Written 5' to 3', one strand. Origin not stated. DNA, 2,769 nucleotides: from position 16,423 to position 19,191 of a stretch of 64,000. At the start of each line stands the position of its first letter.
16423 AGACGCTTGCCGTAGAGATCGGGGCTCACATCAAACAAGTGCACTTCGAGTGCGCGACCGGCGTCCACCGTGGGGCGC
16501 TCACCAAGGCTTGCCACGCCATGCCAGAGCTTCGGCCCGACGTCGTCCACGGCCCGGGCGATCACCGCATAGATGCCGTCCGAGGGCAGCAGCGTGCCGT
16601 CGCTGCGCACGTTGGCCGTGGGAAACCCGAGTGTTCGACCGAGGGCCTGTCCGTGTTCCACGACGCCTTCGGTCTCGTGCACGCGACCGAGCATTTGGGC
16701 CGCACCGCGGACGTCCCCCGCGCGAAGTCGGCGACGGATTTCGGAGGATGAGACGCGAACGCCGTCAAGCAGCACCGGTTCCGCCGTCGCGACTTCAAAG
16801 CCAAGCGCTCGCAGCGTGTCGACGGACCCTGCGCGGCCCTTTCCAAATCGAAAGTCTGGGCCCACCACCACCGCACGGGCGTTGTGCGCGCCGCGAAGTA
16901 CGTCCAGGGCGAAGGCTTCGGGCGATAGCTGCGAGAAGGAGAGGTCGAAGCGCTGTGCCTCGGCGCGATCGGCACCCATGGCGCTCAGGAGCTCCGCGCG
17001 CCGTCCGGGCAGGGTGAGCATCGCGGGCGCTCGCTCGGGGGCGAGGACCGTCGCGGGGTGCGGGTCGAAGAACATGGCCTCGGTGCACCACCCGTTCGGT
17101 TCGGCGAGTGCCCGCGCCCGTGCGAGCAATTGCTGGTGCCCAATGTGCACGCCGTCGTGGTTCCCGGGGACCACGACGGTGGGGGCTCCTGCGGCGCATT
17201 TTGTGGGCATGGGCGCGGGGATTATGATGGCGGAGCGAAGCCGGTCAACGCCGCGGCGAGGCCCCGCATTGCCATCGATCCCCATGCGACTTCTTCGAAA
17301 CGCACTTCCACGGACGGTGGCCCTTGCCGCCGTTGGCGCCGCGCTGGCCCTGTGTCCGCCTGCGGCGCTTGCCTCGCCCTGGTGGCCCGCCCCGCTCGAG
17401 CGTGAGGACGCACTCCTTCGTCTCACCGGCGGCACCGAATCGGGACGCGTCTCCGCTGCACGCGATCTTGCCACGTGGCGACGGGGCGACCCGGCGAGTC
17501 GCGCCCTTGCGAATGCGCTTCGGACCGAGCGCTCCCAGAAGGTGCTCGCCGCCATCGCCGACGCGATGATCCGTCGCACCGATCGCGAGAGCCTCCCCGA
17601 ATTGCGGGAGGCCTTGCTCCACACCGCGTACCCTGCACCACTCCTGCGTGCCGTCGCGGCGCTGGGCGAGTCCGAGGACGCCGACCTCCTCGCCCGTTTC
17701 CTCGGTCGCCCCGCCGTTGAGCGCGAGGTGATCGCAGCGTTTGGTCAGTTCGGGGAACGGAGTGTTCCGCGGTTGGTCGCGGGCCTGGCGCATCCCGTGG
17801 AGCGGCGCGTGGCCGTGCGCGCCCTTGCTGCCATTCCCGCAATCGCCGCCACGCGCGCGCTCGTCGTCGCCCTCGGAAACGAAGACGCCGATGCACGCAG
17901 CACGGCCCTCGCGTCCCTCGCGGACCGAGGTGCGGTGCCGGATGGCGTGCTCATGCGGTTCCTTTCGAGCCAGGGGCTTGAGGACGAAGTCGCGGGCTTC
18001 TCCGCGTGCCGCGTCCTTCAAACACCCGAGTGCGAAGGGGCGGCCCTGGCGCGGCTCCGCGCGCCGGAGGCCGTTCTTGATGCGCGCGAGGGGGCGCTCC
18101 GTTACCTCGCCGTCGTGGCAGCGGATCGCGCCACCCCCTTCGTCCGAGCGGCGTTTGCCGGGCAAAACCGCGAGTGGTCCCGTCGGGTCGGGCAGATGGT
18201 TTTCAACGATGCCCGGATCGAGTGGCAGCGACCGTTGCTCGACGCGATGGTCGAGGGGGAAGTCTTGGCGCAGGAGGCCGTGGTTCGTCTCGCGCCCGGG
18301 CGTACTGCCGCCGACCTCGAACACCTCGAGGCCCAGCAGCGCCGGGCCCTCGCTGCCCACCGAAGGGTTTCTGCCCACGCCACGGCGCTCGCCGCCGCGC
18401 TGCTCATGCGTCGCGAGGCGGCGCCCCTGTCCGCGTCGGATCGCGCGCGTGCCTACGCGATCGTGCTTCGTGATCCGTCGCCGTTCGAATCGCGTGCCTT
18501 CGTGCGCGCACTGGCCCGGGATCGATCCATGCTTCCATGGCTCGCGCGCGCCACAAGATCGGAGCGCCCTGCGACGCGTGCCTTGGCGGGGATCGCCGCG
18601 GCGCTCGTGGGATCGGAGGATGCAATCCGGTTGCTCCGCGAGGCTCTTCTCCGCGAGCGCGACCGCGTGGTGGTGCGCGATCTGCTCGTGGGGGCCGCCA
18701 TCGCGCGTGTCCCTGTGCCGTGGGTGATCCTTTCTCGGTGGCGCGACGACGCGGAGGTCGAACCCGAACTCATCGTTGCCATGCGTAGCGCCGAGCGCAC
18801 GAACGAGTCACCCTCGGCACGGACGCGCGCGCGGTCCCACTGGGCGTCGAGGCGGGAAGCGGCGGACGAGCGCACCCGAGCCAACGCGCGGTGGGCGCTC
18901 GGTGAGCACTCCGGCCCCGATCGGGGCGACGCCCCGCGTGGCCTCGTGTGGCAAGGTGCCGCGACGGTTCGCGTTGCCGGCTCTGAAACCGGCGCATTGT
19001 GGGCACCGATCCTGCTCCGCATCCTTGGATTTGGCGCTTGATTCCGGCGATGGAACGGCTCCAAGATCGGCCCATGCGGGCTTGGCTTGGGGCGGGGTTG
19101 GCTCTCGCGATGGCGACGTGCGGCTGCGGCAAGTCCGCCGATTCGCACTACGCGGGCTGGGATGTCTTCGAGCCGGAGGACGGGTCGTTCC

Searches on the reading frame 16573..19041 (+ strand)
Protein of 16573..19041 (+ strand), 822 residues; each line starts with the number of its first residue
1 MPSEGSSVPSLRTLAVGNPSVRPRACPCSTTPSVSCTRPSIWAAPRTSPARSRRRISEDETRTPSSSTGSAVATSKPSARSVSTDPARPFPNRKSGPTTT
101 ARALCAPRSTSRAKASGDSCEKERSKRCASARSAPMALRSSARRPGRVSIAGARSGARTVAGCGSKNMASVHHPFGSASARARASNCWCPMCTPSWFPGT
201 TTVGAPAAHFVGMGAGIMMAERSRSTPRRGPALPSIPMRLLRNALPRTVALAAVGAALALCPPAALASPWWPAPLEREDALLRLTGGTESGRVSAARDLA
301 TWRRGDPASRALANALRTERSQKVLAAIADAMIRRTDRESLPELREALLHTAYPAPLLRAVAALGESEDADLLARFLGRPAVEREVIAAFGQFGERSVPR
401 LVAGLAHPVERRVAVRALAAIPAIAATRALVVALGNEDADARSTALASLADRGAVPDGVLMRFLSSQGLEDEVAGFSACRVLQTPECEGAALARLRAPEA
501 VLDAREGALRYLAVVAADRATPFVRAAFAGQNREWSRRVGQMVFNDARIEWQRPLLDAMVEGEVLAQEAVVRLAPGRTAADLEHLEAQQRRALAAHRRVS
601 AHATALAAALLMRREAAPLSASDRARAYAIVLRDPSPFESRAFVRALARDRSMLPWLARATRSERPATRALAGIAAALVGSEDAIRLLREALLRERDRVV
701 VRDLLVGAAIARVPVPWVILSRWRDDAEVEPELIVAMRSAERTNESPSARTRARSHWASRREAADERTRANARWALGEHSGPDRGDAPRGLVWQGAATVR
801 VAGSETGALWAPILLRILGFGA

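Call 23: search_protein_families(library=pfam, proteins=[window:16573-19041:+], max_evalue=0.01)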
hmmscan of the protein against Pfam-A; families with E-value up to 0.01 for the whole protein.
window:16573-19041:+ (822 aa): 1 family
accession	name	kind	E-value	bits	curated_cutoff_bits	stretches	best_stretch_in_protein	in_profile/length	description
PF13646.12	HEAT_2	-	5.3e-11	43.1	27.7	1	631-702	8-81/88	HEAT repeats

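Call 101: search_protein_families(library=ncbifam, proteins=[window:16573-19041:+], max_evalue=0.00001)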
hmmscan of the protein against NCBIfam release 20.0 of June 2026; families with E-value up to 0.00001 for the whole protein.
window:16573-19041:+ (822 aa): 0 families
